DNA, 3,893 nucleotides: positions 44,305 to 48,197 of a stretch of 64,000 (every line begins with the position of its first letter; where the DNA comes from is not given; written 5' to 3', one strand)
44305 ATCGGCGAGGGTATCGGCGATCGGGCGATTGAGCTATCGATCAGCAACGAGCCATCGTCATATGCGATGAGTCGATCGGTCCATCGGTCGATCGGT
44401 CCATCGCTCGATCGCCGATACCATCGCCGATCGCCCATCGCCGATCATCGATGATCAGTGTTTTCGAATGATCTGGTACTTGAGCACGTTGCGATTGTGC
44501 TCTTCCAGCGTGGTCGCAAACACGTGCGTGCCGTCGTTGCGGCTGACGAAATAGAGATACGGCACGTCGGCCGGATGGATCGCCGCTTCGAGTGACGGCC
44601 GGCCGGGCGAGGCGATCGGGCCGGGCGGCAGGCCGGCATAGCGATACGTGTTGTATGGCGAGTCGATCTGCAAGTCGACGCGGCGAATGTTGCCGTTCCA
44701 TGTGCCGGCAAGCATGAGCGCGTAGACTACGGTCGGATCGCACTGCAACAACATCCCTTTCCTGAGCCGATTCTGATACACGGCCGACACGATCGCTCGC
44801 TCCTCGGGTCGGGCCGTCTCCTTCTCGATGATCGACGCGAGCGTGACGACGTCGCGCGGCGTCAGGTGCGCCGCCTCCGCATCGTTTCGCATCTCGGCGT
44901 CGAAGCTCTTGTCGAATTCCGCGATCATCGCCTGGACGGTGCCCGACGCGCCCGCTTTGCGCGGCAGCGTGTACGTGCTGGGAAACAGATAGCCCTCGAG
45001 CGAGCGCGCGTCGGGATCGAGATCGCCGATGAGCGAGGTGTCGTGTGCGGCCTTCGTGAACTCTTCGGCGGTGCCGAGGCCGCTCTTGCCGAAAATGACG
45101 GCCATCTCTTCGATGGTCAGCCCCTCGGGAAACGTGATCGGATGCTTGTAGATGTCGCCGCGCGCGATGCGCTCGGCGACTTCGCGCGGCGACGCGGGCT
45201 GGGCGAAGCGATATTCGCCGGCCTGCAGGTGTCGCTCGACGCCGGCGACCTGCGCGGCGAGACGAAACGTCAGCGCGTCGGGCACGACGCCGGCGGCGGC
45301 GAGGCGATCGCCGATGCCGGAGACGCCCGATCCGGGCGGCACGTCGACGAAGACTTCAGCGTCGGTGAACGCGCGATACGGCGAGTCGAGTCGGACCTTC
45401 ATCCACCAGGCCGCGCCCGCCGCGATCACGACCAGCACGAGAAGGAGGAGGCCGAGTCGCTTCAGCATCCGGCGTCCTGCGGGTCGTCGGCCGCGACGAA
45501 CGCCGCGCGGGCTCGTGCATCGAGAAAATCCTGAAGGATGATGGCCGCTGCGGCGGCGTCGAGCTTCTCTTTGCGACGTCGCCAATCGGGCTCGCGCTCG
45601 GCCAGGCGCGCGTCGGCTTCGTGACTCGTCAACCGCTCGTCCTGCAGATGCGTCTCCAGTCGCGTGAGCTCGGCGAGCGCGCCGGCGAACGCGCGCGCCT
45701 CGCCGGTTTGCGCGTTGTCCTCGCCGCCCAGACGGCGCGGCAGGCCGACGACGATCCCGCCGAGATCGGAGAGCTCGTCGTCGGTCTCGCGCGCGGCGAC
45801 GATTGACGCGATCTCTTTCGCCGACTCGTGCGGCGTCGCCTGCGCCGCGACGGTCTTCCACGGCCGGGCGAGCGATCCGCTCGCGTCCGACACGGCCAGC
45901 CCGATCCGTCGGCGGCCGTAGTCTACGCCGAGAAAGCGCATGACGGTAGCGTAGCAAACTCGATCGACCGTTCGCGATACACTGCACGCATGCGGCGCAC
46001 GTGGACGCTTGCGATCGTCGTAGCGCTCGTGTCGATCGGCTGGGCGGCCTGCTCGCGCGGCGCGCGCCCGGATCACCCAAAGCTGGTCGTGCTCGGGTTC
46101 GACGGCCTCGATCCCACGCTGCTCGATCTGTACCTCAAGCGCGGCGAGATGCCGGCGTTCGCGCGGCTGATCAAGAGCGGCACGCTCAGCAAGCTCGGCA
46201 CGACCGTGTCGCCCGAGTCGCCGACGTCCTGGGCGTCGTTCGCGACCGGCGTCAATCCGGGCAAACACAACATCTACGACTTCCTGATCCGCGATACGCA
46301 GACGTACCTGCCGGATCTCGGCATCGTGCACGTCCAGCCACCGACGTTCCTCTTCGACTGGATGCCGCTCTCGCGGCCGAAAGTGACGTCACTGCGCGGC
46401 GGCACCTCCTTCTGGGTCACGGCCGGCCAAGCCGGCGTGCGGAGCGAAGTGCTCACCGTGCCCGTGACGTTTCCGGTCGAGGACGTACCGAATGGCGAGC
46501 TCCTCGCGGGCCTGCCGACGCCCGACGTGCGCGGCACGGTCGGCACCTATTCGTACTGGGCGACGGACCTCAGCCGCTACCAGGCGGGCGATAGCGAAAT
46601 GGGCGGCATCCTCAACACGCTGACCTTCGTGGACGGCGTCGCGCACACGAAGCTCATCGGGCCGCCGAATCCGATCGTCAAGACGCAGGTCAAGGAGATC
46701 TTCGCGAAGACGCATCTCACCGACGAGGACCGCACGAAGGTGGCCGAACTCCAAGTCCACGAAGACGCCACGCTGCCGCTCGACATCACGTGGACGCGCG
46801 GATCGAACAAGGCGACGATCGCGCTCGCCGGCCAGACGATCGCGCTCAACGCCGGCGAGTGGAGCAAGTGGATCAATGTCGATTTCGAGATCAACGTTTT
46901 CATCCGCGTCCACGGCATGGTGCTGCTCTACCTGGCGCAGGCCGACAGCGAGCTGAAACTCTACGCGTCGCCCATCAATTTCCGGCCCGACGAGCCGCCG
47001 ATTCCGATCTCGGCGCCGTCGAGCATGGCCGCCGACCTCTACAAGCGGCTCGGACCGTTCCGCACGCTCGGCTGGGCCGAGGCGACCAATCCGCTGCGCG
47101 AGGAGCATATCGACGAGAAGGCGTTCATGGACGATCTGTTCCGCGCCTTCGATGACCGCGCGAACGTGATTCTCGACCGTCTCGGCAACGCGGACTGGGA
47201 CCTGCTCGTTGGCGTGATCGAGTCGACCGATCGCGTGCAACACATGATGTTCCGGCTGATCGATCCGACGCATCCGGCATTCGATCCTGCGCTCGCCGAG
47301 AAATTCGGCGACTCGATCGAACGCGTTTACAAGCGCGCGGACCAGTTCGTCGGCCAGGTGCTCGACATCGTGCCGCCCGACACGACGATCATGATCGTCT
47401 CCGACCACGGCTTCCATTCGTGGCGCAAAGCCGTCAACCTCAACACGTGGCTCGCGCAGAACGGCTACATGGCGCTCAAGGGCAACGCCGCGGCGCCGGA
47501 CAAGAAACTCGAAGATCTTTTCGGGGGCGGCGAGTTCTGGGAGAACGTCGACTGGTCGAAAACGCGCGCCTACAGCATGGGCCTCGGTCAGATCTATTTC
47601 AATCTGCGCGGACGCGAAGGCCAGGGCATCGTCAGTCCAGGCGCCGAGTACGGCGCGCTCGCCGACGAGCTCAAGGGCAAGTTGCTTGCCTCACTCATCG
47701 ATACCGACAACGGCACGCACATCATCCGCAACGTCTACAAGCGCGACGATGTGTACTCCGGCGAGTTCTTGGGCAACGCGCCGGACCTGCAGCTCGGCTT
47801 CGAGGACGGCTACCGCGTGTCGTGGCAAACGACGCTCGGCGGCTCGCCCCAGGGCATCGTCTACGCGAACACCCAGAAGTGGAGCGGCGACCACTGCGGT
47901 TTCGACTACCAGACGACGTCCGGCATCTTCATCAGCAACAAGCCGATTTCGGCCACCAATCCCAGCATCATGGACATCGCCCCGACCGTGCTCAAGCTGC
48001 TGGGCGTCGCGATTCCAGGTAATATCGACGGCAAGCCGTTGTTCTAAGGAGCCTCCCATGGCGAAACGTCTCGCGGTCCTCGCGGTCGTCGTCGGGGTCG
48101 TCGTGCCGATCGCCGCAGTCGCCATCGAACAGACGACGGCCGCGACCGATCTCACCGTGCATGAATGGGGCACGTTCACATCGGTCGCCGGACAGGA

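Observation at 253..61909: Gene-boundary hairpin / tandem 'word-repeat' elements at 12 or more loci, with several shared sequence families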

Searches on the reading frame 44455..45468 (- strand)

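Call 46: search_protein_families(library=pfam, proteins=[window:44455-45468:-])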
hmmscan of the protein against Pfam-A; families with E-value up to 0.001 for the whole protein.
window:44455-45468:- (337 aa): 1 family
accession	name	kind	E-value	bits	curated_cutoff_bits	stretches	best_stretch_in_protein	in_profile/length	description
PF02618.21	YceG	-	5.8e-88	295.4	32.4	1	41-328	1-273/275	YceG-like family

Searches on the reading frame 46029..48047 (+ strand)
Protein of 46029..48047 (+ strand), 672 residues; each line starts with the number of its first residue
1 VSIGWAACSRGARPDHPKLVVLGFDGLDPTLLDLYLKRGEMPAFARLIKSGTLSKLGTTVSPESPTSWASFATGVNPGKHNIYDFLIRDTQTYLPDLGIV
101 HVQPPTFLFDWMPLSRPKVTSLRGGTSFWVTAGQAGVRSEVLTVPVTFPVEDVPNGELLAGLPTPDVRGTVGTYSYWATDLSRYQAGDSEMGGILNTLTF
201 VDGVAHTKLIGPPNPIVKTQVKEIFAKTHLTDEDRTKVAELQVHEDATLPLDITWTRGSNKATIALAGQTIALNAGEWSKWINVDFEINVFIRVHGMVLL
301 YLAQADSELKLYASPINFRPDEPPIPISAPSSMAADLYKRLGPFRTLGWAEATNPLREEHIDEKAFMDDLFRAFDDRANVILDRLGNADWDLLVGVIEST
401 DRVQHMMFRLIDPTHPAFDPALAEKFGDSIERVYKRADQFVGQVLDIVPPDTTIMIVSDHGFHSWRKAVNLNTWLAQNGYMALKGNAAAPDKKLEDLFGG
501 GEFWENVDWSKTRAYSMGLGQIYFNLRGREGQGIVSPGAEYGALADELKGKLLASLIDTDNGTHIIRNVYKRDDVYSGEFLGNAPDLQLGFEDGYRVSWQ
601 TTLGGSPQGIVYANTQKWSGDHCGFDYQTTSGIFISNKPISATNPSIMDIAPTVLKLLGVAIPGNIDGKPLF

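Call 81: search_protein_families(library=pfam, proteins=[window:46029-48047:+], max_evalue=0.00001)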
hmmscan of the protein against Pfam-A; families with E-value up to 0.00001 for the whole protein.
window:46029-48047:+ (672 aa): 1 family
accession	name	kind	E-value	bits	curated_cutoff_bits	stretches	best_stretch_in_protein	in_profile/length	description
PF01663.27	Phosphodiest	-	1.2e-36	127.4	23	2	360-598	139-324/342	Type I phosphodiesterase / nucleotide pyrophosphatase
